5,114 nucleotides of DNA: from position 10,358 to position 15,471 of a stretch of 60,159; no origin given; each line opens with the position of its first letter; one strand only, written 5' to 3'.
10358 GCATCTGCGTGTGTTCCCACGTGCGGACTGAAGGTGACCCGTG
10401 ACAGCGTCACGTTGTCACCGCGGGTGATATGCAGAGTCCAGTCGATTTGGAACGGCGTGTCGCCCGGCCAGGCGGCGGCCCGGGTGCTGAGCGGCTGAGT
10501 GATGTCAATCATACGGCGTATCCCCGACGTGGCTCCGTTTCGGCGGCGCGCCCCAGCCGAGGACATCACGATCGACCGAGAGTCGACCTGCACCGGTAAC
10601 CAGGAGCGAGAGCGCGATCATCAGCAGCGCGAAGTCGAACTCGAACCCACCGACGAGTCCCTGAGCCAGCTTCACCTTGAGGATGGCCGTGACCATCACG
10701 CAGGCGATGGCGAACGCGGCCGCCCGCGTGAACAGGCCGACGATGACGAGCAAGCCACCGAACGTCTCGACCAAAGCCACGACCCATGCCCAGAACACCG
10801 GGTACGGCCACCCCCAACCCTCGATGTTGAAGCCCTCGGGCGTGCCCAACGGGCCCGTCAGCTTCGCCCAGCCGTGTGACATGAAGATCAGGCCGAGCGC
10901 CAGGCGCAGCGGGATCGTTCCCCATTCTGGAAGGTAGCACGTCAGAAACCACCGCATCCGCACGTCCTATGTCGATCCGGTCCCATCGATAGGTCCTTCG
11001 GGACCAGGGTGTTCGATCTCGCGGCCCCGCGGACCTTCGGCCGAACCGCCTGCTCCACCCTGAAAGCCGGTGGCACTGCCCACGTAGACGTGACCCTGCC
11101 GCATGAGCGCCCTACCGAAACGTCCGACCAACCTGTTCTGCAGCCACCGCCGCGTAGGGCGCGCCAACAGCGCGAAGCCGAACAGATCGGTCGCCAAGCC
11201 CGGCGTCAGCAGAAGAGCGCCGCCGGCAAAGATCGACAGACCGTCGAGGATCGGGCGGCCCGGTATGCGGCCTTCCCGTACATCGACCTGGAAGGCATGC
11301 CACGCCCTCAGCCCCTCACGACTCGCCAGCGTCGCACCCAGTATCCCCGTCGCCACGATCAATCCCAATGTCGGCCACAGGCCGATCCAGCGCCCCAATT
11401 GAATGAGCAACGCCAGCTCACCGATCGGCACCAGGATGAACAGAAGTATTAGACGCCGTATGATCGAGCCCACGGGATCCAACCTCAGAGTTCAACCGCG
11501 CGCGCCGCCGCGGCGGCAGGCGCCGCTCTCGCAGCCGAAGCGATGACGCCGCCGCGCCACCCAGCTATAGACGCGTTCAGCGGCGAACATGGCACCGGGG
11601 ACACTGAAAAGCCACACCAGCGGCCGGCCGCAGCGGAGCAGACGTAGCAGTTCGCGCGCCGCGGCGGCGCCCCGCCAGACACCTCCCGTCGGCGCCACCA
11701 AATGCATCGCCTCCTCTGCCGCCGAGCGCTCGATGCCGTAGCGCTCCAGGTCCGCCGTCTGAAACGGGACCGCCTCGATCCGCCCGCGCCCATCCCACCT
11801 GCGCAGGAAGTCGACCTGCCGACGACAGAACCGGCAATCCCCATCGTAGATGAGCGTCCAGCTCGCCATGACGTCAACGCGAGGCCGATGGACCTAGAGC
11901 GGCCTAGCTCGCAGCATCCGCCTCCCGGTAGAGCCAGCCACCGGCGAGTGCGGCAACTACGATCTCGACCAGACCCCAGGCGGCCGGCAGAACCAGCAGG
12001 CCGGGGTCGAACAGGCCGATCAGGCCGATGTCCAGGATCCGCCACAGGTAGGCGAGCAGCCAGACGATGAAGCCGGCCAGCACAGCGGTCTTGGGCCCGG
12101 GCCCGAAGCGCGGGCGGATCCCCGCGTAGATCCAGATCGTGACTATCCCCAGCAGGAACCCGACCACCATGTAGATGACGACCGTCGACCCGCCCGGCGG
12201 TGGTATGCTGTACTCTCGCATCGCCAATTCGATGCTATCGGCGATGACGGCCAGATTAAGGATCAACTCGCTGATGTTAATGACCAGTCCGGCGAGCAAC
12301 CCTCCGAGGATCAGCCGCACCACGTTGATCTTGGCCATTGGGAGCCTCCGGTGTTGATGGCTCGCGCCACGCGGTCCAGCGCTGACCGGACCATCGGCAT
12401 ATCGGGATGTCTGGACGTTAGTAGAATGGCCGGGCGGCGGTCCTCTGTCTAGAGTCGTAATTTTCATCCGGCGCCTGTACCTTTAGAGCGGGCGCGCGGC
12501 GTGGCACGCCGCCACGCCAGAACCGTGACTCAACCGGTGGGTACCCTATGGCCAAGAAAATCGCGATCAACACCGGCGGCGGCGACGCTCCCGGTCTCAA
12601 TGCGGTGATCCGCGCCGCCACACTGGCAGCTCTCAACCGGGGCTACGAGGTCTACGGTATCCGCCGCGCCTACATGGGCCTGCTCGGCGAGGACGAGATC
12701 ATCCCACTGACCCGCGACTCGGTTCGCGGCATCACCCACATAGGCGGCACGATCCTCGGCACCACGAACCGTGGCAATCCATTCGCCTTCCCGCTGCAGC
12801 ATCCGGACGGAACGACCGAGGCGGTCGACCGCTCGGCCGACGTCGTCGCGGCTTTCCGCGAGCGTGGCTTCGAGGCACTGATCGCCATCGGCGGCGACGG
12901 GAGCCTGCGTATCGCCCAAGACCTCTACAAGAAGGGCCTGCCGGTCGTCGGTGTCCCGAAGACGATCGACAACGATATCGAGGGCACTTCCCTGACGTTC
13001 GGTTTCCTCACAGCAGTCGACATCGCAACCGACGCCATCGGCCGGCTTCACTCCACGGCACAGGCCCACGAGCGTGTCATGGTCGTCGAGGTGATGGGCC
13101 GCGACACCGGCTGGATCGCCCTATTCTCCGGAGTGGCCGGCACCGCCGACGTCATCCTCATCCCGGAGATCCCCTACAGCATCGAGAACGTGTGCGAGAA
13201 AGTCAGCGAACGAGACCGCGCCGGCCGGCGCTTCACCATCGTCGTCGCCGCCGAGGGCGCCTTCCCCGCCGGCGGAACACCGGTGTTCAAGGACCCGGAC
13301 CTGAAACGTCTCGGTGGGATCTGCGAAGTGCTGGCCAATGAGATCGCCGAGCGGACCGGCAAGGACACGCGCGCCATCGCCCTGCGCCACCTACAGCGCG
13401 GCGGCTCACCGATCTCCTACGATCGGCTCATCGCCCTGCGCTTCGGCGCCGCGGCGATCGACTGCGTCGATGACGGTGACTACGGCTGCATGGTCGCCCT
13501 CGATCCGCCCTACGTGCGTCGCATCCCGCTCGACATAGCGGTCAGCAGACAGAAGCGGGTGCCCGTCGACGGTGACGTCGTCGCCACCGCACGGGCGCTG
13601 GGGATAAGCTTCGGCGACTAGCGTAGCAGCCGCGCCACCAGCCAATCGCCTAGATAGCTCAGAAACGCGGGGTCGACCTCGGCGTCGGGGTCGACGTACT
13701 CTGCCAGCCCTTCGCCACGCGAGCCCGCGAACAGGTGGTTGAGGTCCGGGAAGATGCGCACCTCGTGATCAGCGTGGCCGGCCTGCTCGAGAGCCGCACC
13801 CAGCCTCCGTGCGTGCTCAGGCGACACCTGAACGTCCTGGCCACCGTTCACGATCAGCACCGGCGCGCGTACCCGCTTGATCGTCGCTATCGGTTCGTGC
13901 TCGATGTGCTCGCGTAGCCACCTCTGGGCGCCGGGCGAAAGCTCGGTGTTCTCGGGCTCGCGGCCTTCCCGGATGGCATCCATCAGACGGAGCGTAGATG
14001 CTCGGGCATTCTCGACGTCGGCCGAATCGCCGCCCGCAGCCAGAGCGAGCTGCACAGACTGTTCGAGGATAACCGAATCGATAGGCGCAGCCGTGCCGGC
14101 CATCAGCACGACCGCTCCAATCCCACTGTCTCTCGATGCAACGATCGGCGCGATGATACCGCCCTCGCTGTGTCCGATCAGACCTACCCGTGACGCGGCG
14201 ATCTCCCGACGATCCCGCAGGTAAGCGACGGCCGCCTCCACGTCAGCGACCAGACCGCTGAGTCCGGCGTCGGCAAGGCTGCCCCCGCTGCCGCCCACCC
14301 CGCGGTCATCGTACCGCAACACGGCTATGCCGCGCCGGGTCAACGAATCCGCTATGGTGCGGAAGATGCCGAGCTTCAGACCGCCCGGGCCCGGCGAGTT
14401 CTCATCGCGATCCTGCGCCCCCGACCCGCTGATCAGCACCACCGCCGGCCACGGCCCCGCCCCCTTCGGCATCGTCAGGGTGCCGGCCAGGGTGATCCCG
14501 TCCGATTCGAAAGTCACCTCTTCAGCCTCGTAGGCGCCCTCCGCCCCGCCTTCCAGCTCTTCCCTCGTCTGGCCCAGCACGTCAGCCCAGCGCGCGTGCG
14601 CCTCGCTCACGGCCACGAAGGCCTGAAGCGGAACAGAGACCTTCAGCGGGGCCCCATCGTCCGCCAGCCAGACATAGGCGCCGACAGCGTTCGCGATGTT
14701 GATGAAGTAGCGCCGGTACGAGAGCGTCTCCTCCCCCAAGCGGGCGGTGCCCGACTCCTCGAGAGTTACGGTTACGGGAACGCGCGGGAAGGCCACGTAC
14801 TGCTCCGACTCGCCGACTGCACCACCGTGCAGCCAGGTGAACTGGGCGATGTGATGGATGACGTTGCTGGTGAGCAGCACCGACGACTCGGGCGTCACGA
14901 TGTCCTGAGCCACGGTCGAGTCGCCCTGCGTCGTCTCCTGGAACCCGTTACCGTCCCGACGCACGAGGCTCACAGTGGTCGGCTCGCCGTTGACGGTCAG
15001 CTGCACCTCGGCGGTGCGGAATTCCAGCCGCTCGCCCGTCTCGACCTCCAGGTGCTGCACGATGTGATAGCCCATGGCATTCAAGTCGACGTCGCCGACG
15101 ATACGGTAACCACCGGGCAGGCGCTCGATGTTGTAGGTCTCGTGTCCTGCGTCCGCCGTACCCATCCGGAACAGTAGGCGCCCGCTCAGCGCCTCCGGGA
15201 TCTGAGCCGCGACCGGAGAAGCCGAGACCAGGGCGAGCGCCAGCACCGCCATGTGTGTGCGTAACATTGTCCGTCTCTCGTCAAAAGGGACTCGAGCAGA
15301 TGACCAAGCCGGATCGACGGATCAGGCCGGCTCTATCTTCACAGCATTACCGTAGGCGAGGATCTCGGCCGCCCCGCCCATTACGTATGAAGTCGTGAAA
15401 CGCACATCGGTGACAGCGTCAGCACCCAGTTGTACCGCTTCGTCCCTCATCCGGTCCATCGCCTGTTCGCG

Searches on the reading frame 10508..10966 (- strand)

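Call 10: search_protein_families(library=pfam, proteins=[window:10508-10966:-], max_evalue=0.00001)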
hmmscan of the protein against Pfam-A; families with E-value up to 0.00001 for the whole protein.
window:10508-10966:- (153 aa): 2 families
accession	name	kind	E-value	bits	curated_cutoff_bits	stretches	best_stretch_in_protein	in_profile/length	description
PF07681.17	DoxX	-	5e-20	72.4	23.6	1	19-98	4-83/85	DoxX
PF04173.18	DoxD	-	1.9e-07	31.6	22.7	0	62-133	70-142/167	TQO small subunit DoxD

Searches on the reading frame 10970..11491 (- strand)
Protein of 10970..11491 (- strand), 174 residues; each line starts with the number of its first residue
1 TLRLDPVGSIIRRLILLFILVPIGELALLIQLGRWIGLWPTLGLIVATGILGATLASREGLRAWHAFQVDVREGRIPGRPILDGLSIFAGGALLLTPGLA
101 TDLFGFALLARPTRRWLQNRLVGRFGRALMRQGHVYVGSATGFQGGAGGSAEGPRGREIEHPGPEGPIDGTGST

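Call 10: search_protein_families(library=pfam, proteins=[window:10970-11491:-], max_evalue=0.00001)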
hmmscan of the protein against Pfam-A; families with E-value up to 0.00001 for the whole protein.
window:10970-11491:- (174 aa): 1 family
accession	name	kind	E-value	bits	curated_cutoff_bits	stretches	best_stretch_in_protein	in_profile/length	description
PF04186.18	FxsA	-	1.6e-32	112.3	25.2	1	16-121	1-106/109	FxsA cytoplasmic membrane protein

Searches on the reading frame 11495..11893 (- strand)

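Call 10: search_protein_families(library=pfam, proteins=[window:11495-11893:-], max_evalue=0.00001)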
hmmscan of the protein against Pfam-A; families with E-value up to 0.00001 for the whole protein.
window:11495-11893:- (133 aa): 1 family
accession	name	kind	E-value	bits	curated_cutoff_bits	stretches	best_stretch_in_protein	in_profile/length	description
PF04134.17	DCC1-like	-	6.3e-23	82.6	27.8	1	14-120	1-111/113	DCC1-like thiol-disulfide oxidoreductase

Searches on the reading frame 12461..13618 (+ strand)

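Call 10: search_protein_families(library=pfam, proteins=[window:12461-13618:+], max_evalue=0.00001)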
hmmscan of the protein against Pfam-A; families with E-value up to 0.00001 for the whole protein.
window:12461-13618:+ (386 aa): 1 family
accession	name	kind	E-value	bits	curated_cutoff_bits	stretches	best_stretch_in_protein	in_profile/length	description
PF00365.25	PFK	-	3.3e-99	332.2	30.9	1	33-335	1-276/277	Phosphofructokinase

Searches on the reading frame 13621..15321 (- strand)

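Call 10: search_protein_families(library=pfam, proteins=[window:13621-15321:-], max_evalue=0.00001)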
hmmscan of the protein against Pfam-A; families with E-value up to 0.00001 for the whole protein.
window:13621-15321:- (567 aa): 8 families
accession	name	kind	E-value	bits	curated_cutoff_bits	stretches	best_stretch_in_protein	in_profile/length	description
PF12146.15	Hydrolase_4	-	2.7e-16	60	27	1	318-530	18-233/239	Serine aminopeptidase, S33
PF02129.25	Peptidase_S15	-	4.3e-14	53.3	23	1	274-515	1-251/262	X-Pro dipeptidyl-peptidase (S15 family)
PF00326.27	Peptidase_S9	-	2.3e-13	50.6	22.6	1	474-535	131-193/213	Prolyl oligopeptidase family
PF01738.24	DLH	-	3.2e-13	50.2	21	0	476-540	134-195/217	Dienelactone hydrolase family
PF12697.13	Abhydrolase_6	-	5.4e-11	44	26.3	1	322-541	19-216/217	Alpha/beta hydrolase family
PF00561.26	Abhydrolase_1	-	3.1e-09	37.3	25.8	1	313-440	11-135/245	alpha/beta hydrolase fold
PF08840.17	BAAT_C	-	8.2e-09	36.3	20.9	1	362-530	7-159/210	BAAT / Acyl-CoA thioester hydrolase C terminal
PF20434.5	BD-FAE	-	1.9e-06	28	26.8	1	287-510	9-214/215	BD-FAE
